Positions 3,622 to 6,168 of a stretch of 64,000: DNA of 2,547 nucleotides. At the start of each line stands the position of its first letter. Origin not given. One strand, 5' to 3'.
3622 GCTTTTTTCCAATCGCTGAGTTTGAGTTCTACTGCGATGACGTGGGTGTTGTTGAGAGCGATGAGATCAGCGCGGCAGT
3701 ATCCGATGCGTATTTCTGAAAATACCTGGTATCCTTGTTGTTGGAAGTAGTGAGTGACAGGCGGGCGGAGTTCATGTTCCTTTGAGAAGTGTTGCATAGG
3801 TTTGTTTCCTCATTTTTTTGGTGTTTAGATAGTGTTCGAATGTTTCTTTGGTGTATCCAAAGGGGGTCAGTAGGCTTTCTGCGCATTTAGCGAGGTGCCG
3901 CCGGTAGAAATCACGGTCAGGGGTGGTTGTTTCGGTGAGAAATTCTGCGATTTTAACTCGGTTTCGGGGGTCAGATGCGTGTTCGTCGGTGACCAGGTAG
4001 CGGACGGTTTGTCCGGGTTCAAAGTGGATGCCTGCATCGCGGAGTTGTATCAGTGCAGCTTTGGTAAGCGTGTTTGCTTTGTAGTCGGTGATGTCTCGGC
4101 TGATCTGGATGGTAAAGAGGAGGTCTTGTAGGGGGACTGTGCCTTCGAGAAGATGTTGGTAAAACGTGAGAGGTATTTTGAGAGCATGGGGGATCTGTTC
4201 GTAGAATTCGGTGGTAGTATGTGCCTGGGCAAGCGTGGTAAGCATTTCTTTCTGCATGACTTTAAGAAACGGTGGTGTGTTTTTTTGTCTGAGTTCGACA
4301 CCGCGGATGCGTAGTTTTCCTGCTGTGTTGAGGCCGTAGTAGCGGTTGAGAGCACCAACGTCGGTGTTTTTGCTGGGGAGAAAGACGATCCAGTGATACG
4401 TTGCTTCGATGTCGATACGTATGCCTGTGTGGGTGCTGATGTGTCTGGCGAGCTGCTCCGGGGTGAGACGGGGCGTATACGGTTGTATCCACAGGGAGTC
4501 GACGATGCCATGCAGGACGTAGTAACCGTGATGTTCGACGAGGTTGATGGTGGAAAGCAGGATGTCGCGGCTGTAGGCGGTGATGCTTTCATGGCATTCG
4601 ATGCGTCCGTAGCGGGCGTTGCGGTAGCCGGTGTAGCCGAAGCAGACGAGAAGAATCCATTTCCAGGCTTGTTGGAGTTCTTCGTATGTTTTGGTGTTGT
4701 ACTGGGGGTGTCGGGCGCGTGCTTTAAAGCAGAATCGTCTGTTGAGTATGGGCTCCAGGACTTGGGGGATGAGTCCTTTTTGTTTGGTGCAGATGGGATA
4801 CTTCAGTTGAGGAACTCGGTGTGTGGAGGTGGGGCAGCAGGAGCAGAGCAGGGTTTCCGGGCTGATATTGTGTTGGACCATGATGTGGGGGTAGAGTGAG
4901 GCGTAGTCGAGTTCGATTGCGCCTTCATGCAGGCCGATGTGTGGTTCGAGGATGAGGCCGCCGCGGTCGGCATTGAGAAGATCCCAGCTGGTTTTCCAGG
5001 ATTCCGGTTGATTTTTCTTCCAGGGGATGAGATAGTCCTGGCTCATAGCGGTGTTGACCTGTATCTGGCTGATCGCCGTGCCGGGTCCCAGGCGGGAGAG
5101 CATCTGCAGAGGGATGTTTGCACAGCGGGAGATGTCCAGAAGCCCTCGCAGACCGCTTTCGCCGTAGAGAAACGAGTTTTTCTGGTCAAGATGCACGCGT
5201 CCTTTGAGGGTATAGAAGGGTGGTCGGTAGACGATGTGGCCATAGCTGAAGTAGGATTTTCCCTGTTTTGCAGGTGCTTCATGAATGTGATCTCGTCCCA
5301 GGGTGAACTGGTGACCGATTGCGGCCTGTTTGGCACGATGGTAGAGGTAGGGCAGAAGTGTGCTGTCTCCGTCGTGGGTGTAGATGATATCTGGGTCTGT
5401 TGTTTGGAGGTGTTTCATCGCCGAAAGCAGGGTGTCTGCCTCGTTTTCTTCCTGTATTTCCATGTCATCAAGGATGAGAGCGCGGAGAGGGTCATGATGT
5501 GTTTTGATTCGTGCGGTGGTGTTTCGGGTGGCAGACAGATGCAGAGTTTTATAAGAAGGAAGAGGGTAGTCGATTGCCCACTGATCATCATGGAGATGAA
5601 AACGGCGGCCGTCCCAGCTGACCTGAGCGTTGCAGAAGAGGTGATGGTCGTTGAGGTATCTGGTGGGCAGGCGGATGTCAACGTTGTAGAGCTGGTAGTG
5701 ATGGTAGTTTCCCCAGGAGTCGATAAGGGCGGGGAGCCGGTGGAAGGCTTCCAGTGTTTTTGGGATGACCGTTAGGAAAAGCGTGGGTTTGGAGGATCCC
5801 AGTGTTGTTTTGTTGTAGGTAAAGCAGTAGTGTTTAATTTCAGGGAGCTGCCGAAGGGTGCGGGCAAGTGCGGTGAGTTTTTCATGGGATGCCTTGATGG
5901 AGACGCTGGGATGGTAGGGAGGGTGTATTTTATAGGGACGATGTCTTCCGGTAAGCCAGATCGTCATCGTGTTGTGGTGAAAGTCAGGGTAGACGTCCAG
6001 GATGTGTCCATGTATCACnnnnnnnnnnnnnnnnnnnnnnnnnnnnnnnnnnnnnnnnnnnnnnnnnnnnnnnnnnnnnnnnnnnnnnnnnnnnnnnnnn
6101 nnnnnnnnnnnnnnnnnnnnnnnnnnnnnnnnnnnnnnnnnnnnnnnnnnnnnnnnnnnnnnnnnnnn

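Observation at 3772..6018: PolB homologue retaining the fold but losing key carboxylates (ExoII, ExoIII, first Asp of motif C) and motif-B Asn/Ser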

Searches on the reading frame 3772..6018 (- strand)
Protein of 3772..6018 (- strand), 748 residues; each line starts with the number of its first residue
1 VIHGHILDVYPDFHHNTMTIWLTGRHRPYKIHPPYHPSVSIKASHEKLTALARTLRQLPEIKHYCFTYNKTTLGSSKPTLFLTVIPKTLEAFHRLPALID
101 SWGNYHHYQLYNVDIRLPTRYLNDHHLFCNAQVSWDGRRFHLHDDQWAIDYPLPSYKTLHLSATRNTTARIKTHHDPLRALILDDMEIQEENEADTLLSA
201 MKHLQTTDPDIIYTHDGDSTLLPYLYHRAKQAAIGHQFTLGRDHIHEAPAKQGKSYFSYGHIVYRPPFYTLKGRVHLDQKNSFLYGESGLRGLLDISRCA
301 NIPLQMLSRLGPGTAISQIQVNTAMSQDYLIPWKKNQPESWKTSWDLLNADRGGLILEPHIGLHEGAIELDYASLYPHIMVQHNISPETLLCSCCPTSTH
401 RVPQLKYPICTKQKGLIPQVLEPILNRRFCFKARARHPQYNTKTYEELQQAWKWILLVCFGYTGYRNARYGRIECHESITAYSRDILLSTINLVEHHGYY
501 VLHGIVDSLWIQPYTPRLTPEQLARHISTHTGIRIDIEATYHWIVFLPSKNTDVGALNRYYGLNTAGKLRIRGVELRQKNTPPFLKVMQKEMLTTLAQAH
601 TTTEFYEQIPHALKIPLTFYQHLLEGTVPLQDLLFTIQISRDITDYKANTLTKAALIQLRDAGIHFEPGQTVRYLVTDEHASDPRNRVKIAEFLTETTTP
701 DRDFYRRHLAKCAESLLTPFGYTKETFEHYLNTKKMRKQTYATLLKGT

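Call 3: search_protein_families(library=pfam, proteins=[window:3772-6018:-], max_evalue=0.01)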
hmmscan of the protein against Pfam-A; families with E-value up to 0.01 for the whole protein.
window:3772-6018:- (748 aa): 2 families
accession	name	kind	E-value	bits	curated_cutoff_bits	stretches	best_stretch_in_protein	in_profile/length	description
PF00136.26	DNA_pol_B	-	1.6e-33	116.6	23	1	320-718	19-451/453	DNA polymerase family B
PF03104.25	DNA_pol_B_exo1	-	2.7e-08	33.9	23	1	189-278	139-223/242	DNA polymerase family B, exonuclease domain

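Call 4: search_solved_structures(query=window:3772-6018:-, max_evalue=0.01, show_alignments=2)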
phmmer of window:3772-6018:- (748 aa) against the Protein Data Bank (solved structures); distinct sequences matched with E-value up to 0.01: 79 (the best 60 are shown).
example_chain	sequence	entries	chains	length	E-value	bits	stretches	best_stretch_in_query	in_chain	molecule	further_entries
4fm2_A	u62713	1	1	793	5.9e-41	143.9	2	280-735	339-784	DNA polymerase 1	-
4flt_A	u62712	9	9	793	1.2e-40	142.9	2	281-735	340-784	DNA polymerase 1 | Pyrococcus abyssi B family DNA polymerase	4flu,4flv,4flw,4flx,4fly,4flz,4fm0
5h12_A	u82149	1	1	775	6.8e-39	137.1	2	294-728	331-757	Deep Vent DNA Polymerase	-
2jgu_A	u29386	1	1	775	1.3e-38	136.1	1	278-735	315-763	DNA POLYMERASE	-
6wya_A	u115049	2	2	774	2.5e-38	135.2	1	280-733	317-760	DNA polymerase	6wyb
5vu5_A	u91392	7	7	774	7.2e-38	133.7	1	280-734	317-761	DNA polymerase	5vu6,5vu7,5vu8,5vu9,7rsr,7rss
3a2f_A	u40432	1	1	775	8.1e-38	133.5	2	278-735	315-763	DNA polymerase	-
1wns_A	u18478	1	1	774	1.4e-37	132.7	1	280-734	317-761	DNA POLYMERASE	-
4k8z_A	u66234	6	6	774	1.4e-37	132.7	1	280-734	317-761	DNA polymerase | DNA polymerase,DNA polymerase,DNA polymerase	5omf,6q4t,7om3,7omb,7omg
1wn7_A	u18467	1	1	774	1.7e-37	132.4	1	280-734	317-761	Family B DNA Polymerase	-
8s84_A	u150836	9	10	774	5e-37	130.9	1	280-734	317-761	DNA polymerase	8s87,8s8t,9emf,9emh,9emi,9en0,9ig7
4ahc_A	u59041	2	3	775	8.8e-37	130.1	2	278-735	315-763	DNA POLYMERASE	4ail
2vwj_A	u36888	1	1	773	1.1e-36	129.8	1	295-733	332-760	DNA POLYMERASE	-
2vwk_A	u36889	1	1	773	1.1e-36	129.8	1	295-733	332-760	DNA POLYMERASE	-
2xhb_A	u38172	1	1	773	1.1e-36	129.7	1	295-733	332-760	DNA POLYMERASE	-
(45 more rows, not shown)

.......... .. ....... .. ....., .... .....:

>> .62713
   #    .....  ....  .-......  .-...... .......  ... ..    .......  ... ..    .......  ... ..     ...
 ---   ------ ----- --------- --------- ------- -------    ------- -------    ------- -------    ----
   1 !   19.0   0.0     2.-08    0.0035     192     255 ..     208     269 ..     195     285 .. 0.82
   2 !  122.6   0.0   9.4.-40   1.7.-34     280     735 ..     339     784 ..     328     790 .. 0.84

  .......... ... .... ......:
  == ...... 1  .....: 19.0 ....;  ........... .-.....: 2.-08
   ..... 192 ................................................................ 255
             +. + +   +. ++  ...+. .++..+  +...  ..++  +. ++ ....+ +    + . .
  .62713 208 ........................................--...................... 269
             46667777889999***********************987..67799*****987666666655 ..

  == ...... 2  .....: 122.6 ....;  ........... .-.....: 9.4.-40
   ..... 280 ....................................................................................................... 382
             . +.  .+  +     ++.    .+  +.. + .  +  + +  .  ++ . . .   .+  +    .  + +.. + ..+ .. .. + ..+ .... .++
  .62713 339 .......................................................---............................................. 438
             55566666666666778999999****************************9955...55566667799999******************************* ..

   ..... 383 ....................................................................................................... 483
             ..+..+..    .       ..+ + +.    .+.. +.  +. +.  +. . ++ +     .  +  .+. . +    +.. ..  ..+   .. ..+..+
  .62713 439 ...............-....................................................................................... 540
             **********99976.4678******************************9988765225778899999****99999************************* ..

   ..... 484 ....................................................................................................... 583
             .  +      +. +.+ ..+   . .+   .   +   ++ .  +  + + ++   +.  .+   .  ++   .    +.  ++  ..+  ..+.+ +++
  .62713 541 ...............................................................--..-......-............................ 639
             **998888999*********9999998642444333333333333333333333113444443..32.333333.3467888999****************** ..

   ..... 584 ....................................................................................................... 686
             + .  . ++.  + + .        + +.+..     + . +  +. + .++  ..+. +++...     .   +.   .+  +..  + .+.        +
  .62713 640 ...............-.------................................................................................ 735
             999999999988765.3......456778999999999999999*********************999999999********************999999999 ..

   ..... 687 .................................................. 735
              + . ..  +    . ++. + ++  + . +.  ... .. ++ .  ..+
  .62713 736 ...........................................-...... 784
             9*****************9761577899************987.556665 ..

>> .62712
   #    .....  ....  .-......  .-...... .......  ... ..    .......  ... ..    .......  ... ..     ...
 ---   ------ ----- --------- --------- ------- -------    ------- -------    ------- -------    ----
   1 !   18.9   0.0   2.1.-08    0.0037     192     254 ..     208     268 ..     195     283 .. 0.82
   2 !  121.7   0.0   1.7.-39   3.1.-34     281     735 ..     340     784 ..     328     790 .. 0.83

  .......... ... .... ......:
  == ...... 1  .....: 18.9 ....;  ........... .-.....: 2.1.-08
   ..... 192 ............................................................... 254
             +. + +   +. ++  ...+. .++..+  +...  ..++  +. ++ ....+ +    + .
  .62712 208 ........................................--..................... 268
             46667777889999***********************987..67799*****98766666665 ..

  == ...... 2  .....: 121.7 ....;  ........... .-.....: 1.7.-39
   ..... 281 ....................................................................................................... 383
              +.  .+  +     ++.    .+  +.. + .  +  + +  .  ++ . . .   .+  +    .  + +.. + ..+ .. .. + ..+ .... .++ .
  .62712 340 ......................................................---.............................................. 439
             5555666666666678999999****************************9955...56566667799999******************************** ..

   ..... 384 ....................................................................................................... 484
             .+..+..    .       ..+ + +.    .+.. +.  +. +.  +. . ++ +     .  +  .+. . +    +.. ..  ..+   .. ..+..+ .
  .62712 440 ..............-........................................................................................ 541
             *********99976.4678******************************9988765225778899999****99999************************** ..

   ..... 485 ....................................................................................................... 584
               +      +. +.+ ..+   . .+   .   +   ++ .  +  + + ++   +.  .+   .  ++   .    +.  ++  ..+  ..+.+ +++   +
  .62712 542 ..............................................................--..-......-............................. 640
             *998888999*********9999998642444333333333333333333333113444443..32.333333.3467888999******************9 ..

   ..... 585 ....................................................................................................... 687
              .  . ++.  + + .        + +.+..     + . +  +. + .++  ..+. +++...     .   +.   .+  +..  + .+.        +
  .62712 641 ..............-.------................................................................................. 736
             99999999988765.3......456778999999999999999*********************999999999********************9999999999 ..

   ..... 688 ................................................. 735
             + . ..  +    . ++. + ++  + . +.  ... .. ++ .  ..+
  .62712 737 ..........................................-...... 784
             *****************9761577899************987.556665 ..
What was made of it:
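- Checked: HMMER aligns FLYGESG to Pab FELGKEF, about 10 residues downstream of ExoIII (call 4).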
